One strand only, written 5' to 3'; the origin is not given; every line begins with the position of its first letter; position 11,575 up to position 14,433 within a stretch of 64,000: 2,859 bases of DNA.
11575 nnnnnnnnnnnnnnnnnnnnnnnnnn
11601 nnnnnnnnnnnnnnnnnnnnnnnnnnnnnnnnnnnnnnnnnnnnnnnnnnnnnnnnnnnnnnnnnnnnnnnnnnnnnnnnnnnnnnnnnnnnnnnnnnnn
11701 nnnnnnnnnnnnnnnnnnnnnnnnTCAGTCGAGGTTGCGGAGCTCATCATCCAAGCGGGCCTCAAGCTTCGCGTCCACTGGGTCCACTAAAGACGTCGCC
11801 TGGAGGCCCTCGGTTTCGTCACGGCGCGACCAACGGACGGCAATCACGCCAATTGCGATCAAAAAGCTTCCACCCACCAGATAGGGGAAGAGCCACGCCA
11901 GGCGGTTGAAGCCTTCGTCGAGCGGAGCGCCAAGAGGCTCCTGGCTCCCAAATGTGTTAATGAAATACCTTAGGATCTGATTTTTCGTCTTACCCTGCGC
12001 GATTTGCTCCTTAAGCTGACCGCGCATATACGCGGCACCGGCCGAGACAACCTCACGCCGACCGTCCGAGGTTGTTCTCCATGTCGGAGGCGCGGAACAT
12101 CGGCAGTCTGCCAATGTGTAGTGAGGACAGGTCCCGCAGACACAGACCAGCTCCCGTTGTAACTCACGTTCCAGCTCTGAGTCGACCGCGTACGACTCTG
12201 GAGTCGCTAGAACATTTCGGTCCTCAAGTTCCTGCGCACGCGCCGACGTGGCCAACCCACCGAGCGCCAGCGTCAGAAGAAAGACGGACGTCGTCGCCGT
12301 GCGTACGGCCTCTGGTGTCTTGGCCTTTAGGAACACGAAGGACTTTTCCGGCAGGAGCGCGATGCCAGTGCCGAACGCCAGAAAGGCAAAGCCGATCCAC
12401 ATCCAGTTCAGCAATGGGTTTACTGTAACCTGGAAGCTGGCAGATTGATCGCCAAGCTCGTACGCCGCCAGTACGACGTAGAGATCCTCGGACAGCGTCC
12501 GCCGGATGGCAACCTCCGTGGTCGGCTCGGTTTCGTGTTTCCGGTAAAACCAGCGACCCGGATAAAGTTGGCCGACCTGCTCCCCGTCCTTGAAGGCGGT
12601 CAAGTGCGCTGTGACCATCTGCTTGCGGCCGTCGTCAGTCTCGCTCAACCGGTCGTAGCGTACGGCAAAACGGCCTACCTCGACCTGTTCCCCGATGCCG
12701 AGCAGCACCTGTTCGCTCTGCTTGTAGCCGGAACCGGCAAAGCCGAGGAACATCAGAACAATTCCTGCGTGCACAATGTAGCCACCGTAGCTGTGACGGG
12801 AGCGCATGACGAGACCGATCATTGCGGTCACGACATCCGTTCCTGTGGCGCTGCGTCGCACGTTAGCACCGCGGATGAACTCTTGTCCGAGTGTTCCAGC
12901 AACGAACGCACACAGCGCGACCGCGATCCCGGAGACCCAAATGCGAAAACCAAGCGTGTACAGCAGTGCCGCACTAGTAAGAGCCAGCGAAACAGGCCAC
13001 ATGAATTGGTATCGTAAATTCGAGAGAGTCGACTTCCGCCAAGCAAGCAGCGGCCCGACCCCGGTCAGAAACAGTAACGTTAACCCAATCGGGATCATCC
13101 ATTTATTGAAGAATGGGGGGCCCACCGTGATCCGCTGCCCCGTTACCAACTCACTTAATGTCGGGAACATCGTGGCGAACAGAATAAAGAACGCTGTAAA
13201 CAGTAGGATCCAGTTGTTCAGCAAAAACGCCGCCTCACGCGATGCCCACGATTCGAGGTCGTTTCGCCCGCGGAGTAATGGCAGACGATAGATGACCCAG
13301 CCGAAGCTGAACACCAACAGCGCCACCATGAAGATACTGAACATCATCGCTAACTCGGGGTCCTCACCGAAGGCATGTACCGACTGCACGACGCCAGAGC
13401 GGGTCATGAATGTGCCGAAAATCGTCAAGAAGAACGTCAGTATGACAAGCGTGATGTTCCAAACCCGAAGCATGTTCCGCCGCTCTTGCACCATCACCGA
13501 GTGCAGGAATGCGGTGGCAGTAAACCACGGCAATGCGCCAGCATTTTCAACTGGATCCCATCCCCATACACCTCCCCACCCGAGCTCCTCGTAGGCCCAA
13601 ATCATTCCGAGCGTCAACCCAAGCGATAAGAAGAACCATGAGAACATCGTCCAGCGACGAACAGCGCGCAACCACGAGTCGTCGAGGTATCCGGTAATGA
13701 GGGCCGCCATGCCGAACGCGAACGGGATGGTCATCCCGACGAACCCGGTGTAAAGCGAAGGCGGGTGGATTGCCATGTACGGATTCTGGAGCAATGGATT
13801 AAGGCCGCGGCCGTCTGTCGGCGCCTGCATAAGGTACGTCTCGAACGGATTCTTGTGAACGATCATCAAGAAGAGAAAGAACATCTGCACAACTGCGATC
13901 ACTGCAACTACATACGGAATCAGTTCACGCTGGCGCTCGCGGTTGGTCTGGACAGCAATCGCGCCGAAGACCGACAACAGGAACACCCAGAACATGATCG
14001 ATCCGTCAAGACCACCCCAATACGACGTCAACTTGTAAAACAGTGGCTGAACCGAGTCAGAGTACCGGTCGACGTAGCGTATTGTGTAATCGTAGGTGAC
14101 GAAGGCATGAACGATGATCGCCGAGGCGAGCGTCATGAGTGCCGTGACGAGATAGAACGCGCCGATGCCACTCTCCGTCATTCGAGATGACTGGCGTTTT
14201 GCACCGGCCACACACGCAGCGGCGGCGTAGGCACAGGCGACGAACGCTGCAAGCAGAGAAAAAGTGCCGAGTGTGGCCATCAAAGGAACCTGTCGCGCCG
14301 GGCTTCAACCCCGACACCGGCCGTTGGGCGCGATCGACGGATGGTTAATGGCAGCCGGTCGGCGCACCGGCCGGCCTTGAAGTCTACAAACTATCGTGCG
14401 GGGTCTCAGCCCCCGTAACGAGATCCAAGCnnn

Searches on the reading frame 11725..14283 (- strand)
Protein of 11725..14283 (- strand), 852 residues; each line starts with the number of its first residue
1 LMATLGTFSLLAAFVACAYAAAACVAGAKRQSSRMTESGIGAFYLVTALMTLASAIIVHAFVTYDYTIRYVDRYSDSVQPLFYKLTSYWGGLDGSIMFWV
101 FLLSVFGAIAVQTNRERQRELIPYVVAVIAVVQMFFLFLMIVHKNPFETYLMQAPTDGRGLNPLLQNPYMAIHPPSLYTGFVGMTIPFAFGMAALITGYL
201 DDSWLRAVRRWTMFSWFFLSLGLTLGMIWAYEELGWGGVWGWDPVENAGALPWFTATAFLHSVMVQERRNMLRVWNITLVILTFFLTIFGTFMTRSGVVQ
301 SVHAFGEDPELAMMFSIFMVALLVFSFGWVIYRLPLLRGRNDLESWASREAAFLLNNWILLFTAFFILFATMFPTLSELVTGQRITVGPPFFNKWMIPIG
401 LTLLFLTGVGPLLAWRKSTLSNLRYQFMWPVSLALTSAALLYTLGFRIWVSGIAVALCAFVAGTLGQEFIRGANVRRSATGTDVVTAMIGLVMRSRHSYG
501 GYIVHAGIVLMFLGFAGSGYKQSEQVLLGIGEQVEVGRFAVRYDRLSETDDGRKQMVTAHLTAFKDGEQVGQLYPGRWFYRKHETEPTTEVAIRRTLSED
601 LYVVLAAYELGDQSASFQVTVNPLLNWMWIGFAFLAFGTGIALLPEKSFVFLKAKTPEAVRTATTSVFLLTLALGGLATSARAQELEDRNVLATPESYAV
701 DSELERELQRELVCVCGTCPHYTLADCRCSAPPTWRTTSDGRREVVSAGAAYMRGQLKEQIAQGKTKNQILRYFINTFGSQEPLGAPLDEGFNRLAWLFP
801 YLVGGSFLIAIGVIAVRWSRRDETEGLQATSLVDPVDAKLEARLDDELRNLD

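Call 3: search_protein_families(library=pfam, proteins=[window:11725-14283:-], max_evalue=0.01)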
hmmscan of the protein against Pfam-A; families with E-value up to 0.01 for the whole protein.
window:11725-14283:- (852 aa): 4 families
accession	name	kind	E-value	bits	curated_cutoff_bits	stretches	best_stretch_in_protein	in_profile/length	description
PF16327.10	CcmF_C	-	1.2e-51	176.3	28.7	1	333-643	18-320/323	Cytochrome c-type biogenesis protein CcmF C-terminal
PF01578.25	Cytochrom_C_asm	-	3.1e-35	122.2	29.9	1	89-296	1-206/212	Cytochrome C assembly protein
PF03918.19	CcmH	-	3e-06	27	25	1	750-827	54-127/143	Cytochrome C biogenesis protein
PF05140.19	ResB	-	5.1e-05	22.7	24.6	0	596-657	402-462/486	ResB-like family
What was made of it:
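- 12304..14283 (-): CcmF core (residues 1 to about 660 of the 852-aa ORF 11725-14283): heme lyase. Pfam Cytochrom_C_asm 3.1e-35 and CcmF_C 1.2e-51 (call 3).
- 11725..12231 (-): CcmH-like module fused to CcmF (residues about 685-852): periplasmic Cys-rich domain, C-terminal TM helix and cytoplasmic tail. Pfam CcmH 27 bits (call 3).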

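Call 15: search_protein_families(library=ncbifam, proteins=[window:11725-14283:-], max_evalue=0.01)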
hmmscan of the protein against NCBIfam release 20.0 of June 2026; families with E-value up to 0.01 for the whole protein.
window:11725-14283:- (852 aa): 4 families
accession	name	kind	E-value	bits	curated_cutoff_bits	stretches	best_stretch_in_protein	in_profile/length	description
TIGR00353.1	nrfE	subfamily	1.6e-122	410.3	569.05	1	55-643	3-572/578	heme lyase CcmF/NrfE family subunit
TIGR03145.1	cyt_nit_nrfE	subfamily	2.6e-118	396.4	927.3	1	1-643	1-630/631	heme lyase NrfEFG subunit NrfE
NF007691.0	PRK10369.1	subfamily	9.2e-94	315.2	394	1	5-639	7-561/573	heme lyase NrfEFG subunit NrfE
TIGR03144.1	cytochr_II_ccsB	equivalog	4.5e-06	26.6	187.6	1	210-292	162-242/252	c-type cytochrome biogenesis protein CcsB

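Call 23: search_solved_structures(query=window:11725-14283:-, max_evalue=1, show_alignments=2)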
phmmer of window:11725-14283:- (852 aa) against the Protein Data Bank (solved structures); distinct sequences matched with E-value up to 1: 1.
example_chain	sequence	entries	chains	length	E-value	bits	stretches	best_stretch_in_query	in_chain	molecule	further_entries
6zmq_A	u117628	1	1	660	3.7e-91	310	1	40-645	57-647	Cytochrome C-type biogenesis protein ccmF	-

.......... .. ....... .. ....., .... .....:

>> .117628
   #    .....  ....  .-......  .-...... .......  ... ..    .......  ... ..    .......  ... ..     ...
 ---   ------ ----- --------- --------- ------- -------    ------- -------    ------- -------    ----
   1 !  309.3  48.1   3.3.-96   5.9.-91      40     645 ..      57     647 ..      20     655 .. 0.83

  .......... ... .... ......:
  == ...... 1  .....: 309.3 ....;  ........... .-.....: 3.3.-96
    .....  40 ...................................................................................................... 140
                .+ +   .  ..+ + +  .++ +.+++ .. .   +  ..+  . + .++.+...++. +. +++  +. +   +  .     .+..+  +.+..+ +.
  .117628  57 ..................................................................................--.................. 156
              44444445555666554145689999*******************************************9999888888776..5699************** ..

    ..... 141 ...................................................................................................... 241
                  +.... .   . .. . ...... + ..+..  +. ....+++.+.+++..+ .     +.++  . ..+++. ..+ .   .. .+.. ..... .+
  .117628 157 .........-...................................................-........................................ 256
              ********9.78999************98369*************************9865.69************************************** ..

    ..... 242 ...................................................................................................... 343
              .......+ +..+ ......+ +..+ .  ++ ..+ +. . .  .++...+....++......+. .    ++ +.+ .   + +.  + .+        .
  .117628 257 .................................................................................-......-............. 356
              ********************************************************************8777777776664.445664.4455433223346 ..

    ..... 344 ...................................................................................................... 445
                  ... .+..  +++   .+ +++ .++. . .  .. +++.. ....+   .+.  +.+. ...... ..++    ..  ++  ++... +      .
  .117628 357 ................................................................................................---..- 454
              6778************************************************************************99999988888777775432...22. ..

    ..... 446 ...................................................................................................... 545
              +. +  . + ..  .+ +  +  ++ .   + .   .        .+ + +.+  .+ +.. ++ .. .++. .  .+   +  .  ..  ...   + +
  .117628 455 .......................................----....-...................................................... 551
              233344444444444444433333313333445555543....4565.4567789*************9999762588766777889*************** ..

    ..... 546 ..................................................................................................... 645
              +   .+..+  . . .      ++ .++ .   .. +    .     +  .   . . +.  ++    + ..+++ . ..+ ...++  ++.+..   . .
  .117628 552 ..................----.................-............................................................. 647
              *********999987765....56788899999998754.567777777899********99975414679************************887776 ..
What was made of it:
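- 12304..14283 (-): Thermus thermophilus CcmF 6ZMQ 3.7e-91, with the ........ motif and the aligned His in maiHPP, aflHS, qsvHAF and yivHAG matching His in the Thermus CcmF (call 23, read by eye).
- CcmF has its WWD motif, and His aligned to His of Thermus CcmF (call 23).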
